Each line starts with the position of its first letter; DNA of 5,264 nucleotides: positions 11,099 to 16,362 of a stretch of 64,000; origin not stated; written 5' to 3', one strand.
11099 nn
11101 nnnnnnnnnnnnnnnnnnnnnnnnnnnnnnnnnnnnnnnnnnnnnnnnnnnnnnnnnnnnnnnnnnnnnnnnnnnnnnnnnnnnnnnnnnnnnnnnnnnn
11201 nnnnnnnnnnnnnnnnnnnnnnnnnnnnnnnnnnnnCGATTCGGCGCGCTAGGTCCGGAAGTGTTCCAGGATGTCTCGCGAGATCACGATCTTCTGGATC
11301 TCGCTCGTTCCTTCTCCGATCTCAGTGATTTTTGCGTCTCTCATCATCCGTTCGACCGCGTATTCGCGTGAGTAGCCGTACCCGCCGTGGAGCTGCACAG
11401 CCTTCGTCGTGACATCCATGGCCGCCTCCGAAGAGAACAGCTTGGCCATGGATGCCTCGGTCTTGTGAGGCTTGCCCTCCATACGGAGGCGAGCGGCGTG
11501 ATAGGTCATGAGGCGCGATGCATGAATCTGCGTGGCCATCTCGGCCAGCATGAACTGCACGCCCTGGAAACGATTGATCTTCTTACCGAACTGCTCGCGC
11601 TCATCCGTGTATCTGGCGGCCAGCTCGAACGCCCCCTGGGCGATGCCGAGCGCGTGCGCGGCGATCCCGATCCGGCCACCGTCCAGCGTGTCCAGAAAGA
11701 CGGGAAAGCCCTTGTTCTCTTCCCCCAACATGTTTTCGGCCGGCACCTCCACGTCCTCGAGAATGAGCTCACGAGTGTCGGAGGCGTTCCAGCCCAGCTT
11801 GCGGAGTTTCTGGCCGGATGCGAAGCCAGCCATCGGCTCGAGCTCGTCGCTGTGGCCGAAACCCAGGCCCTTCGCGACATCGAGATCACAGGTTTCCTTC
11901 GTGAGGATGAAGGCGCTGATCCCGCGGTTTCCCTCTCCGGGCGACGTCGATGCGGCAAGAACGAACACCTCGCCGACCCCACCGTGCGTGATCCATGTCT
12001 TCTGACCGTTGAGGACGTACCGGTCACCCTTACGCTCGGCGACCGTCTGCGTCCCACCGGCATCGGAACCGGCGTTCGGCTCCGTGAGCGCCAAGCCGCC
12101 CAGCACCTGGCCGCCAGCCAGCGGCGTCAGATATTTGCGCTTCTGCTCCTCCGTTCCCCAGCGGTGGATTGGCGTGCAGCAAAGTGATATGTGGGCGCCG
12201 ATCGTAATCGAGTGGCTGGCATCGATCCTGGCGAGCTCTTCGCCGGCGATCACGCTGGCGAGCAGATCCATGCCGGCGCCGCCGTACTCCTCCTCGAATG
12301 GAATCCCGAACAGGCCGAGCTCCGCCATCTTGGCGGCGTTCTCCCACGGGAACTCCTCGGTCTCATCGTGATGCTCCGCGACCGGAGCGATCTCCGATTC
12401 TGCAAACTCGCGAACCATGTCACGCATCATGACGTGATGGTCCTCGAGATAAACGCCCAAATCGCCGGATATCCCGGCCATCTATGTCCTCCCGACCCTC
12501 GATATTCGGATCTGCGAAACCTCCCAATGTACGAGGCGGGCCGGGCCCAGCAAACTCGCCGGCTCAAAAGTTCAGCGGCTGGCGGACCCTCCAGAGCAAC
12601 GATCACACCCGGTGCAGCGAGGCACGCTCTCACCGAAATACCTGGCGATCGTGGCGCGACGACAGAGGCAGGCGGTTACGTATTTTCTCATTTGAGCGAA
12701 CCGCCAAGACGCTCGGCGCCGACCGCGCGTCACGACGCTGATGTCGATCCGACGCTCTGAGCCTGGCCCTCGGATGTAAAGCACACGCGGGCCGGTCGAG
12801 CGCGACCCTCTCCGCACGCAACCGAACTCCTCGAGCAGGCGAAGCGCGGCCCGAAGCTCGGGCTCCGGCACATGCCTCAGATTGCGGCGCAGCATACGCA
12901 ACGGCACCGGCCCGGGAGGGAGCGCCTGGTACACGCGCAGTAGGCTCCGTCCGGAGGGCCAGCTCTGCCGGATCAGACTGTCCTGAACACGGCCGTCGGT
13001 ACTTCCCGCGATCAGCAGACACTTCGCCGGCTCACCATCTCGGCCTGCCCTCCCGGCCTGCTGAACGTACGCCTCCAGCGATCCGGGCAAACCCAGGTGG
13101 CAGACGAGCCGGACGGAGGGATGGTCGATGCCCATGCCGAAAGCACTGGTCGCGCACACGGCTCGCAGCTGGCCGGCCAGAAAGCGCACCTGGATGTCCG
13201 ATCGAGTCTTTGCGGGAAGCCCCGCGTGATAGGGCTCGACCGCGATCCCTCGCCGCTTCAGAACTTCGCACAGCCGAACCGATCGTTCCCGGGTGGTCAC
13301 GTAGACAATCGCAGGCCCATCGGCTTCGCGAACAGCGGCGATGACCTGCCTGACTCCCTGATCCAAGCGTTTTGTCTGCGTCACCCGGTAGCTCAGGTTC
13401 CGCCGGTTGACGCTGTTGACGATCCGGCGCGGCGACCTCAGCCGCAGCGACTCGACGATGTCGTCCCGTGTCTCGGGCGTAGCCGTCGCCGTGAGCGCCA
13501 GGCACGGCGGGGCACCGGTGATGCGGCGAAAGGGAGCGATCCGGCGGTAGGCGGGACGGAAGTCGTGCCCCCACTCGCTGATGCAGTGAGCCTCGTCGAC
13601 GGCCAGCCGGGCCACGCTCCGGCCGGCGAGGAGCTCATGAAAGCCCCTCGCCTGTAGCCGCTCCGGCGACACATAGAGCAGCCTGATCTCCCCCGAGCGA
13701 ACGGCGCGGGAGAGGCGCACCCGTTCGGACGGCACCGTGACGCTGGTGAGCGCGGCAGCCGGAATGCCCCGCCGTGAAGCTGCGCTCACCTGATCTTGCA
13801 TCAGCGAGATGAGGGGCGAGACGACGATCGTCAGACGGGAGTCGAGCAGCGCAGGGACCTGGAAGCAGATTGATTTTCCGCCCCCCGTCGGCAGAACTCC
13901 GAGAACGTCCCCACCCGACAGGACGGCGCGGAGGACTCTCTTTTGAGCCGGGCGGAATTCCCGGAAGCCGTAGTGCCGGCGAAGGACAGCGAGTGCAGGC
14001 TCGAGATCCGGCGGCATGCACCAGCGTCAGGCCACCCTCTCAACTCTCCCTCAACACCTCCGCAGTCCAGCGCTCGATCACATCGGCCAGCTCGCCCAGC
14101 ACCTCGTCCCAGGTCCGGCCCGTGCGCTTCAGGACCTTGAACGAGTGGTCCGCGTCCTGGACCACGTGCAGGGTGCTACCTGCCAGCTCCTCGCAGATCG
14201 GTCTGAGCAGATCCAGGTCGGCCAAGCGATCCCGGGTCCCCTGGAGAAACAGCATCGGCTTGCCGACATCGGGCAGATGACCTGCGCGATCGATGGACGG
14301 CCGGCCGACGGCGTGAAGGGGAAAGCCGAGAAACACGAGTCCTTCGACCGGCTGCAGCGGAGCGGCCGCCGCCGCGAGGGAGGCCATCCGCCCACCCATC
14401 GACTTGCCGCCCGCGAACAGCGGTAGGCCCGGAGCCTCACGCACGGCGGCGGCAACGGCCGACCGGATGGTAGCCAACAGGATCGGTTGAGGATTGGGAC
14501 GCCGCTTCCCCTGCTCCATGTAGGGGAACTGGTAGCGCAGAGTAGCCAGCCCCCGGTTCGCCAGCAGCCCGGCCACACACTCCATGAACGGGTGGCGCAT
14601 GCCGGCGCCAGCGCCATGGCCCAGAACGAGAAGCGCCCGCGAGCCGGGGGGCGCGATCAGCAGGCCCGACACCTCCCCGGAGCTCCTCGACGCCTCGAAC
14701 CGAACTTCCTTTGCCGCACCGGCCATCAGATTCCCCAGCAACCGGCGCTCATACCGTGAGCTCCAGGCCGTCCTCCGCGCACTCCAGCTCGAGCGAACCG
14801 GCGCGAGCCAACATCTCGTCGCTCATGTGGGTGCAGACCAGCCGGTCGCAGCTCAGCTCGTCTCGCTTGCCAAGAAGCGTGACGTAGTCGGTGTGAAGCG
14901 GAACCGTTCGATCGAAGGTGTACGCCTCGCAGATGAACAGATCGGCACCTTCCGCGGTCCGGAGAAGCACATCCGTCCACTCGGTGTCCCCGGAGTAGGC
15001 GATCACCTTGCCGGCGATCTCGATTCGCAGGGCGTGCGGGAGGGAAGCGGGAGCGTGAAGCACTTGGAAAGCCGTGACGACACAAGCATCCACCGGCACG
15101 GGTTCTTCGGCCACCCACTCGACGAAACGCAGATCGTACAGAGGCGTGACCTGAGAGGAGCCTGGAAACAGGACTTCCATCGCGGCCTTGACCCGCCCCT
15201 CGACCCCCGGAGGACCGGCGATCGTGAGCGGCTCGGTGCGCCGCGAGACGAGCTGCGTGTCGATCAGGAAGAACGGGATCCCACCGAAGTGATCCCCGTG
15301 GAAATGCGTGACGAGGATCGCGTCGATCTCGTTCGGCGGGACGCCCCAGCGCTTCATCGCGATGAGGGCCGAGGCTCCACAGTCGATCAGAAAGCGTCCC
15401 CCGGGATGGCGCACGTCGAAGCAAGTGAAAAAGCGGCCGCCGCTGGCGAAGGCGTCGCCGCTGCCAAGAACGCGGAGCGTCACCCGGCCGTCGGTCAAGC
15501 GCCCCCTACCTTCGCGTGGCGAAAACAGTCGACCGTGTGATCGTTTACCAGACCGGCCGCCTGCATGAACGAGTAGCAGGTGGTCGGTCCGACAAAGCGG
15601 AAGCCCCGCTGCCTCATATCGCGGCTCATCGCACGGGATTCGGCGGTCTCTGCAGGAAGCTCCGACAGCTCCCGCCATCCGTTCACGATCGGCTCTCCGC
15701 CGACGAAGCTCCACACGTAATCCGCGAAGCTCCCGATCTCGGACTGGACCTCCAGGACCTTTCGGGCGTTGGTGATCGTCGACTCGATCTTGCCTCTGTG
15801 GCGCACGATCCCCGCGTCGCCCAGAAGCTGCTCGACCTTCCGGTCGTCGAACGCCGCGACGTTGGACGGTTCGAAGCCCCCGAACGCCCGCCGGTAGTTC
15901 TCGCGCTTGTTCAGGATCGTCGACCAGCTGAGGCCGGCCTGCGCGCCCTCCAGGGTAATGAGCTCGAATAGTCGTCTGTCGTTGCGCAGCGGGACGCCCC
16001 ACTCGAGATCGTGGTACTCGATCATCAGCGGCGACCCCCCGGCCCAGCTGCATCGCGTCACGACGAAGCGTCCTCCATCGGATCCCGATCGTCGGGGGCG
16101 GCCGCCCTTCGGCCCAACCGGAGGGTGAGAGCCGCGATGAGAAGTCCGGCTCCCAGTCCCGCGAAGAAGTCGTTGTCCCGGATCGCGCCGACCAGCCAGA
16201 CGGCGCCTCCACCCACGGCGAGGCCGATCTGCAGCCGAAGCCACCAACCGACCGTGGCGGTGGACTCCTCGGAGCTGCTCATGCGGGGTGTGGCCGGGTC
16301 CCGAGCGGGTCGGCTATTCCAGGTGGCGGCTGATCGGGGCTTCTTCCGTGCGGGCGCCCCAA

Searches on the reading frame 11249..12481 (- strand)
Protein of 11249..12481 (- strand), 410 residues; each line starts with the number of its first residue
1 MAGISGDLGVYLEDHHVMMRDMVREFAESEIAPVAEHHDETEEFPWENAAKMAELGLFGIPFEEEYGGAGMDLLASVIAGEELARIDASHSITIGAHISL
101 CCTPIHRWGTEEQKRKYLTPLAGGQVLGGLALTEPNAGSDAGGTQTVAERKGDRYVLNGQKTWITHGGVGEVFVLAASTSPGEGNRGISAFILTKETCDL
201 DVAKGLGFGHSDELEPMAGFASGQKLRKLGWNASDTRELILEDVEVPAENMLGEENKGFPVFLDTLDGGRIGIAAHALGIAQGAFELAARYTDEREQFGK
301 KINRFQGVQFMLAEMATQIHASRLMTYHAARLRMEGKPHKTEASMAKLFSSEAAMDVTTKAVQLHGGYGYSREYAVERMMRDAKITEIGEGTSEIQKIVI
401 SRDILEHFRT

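Call 56: search_protein_families(library=pfam, proteins=[window:11249-12481:-], max_evalue=0.00001)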
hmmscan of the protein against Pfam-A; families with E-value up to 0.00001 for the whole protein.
window:11249-12481:- (410 aa): 4 families
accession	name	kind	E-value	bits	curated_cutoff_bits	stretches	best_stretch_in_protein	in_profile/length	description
PF00441.29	Acyl-CoA_dh_1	-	7.7e-53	179.1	22.4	1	256-404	1-149/150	Acyl-CoA dehydrogenase, C-terminal domain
PF02771.21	Acyl-CoA_dh_N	-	9.1e-41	139.2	22.9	1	14-124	2-112/113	Acyl-CoA dehydrogenase, N-terminal domain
PF08028.16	Acyl-CoA_dh_2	-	2.7e-23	83.2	22.7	1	271-388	1-128/134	Acyl-CoA dehydrogenase, C-terminal domain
PF02770.24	Acyl-CoA_dh_M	-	3e-18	66.2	33.3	1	130-244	2-97/97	Acyl-CoA dehydrogenase, middle domain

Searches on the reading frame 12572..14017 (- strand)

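Call 56: search_protein_families(library=pfam, proteins=[window:12572-14017:-], max_evalue=0.00001)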
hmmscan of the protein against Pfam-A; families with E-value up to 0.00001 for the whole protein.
window:12572-14017:- (481 aa): 3 families
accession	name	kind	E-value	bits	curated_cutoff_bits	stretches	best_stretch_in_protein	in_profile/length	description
PF00270.35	DEAD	-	7.9e-24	84.7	26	1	22-185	1-165/167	DEAD/DEAH box helicase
PF00271.37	Helicase_C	-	4.3e-21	75.7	23.5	1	229-328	11-110/110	Helicase conserved C-terminal domain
PF16124.10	RecQ_Zn_bind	-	6.2e-08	33.7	25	1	433-474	21-65/66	RecQ zinc-binding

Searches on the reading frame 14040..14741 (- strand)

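Call 56: search_protein_families(library=pfam, proteins=[window:14040-14741:-], max_evalue=0.00001)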
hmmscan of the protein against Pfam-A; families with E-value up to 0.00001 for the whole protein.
window:14040-14741:- (233 aa): 3 families
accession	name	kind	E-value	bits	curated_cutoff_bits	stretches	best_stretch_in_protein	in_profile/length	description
PF20408.4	Abhydrolase_11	-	4.6e-53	180.3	27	1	35-226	2-192/193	Alpha/beta hydrolase domain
PF00561.26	Abhydrolase_1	-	4.3e-07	30.3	25.8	0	38-140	3-102/245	alpha/beta hydrolase fold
PF12146.15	Hydrolase_4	-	1.1e-06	28.6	27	0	91-139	61-108/239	Serine aminopeptidase, S33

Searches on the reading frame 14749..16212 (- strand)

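Call 56: search_protein_families(library=pfam, proteins=[window:14749-16212:-], max_evalue=0.00001)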
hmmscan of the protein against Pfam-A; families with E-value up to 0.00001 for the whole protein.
window:14749-16212:- (487 aa): 3 families
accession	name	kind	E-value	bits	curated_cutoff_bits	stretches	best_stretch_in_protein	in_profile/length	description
PF00753.33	Lactamase_B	-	3e-19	70.2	22.7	1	267-432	11-163/196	Metallo-beta-lactamase superfamily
PF12706.13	Lactamase_B_2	-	2.8e-18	66.7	27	1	273-463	2-200/200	Beta-lactamase superfamily domain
PF23023.1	Anti-Pycsar_Apyc1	-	4.7e-10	39.8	50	1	246-315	5-73/250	Anti-Pycsar protein Apyc1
